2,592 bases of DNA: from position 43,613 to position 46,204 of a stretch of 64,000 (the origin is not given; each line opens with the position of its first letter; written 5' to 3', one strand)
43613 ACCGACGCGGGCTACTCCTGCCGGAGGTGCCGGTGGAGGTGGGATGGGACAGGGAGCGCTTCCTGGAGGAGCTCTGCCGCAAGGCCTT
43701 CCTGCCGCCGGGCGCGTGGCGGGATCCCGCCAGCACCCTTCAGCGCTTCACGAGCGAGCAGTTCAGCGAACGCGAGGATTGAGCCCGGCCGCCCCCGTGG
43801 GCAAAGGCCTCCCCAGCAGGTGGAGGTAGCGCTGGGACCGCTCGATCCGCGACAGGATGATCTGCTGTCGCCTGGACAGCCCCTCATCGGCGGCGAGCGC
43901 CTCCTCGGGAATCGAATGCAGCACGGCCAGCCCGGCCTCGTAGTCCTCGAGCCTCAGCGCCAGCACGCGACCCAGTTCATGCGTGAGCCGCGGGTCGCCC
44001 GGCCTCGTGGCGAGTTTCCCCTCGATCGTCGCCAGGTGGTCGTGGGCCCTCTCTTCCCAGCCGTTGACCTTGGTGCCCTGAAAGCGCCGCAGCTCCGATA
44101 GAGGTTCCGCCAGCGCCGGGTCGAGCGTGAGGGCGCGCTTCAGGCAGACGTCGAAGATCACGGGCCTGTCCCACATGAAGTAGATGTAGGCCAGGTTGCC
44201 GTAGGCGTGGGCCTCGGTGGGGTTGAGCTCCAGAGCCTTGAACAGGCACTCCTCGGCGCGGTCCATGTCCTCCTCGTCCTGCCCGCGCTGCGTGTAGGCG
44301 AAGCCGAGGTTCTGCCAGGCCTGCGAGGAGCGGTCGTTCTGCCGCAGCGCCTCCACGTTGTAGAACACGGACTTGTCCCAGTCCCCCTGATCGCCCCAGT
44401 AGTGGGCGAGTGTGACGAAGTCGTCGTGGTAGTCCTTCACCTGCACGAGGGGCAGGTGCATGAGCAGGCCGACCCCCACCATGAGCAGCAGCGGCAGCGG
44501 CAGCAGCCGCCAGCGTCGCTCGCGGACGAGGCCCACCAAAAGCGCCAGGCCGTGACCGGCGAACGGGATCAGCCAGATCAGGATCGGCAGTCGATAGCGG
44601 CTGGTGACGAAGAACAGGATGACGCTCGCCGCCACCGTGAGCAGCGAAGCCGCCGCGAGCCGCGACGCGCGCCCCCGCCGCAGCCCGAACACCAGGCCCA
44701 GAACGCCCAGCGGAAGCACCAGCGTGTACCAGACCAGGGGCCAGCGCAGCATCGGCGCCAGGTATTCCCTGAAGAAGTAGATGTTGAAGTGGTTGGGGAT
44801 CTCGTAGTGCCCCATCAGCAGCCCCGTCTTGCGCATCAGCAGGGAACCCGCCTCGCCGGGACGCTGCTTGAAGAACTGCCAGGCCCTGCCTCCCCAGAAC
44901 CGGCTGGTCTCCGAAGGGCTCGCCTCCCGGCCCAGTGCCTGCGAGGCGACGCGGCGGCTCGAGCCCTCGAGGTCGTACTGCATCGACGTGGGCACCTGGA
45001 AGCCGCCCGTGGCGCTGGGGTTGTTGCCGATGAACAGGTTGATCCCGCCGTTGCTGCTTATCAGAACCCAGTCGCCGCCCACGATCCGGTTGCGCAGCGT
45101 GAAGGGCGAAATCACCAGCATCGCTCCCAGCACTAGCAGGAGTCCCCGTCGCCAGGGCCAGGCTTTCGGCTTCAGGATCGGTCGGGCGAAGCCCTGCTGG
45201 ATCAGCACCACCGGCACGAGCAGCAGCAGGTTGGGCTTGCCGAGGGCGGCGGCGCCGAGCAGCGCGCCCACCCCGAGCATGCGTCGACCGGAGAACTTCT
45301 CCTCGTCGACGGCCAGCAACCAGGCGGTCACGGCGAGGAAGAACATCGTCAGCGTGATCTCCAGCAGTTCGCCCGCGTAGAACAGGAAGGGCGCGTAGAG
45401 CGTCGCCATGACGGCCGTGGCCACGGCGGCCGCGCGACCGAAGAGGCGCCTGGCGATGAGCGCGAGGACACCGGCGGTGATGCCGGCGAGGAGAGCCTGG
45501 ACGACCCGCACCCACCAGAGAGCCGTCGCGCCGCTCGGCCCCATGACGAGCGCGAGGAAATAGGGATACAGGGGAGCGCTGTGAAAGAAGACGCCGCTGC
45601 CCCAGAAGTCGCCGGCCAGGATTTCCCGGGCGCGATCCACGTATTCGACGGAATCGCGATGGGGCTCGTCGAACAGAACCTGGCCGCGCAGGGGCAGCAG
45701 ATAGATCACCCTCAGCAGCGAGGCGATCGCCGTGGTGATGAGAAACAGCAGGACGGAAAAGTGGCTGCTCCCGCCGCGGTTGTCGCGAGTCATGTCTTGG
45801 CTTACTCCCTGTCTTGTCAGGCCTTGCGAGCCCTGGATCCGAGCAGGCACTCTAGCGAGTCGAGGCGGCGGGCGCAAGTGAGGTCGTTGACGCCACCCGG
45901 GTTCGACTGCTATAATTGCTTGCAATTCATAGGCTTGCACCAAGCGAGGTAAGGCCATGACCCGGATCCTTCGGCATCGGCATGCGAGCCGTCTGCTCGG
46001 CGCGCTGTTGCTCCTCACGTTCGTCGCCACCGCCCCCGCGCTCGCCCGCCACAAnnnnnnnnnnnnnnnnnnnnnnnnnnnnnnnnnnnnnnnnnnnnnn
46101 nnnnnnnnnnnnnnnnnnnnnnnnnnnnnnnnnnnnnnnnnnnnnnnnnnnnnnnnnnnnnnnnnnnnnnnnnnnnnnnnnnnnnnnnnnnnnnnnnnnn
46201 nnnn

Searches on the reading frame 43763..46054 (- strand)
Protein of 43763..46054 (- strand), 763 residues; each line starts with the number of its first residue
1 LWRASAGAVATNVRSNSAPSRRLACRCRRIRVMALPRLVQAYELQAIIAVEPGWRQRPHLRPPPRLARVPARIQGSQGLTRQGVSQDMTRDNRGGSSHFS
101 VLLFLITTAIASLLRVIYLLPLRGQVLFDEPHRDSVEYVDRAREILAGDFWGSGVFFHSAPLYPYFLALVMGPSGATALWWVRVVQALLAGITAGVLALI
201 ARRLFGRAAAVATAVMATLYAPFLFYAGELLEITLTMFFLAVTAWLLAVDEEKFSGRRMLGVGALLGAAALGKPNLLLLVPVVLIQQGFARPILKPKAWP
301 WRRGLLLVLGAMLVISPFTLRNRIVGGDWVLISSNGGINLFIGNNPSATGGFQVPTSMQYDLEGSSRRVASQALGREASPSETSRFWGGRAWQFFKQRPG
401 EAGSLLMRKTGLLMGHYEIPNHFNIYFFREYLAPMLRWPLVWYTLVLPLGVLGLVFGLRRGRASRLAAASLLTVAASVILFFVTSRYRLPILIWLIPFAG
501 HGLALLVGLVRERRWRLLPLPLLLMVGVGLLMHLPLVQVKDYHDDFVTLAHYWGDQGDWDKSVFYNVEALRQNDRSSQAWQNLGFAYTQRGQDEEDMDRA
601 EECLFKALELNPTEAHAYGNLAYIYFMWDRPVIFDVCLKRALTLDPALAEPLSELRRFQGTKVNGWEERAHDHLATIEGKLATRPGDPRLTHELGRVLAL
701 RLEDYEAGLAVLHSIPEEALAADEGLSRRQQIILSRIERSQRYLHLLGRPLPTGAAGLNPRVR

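Call 87: search_protein_families(library=pfam, proteins=[window:43763-46054:-], max_evalue=0.00001)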
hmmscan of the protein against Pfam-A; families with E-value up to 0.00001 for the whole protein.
window:43763-46054:- (763 aa): 3 families
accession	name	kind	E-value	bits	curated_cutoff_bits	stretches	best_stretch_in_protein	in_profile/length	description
PF13231.12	PMT_2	-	1.3e-11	45.4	26.1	1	160-317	3-156/160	Dolichyl-phosphate-mannose-protein mannosyltransferase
PF13431.12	TPR_17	-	2.5e-09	37.1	24.4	0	606-629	4-27/34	Tetratricopeptide repeat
PF00515.34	TPR_1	-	4.6e-07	29.8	27.8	0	578-613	2-33/34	Tetratricopeptide repeat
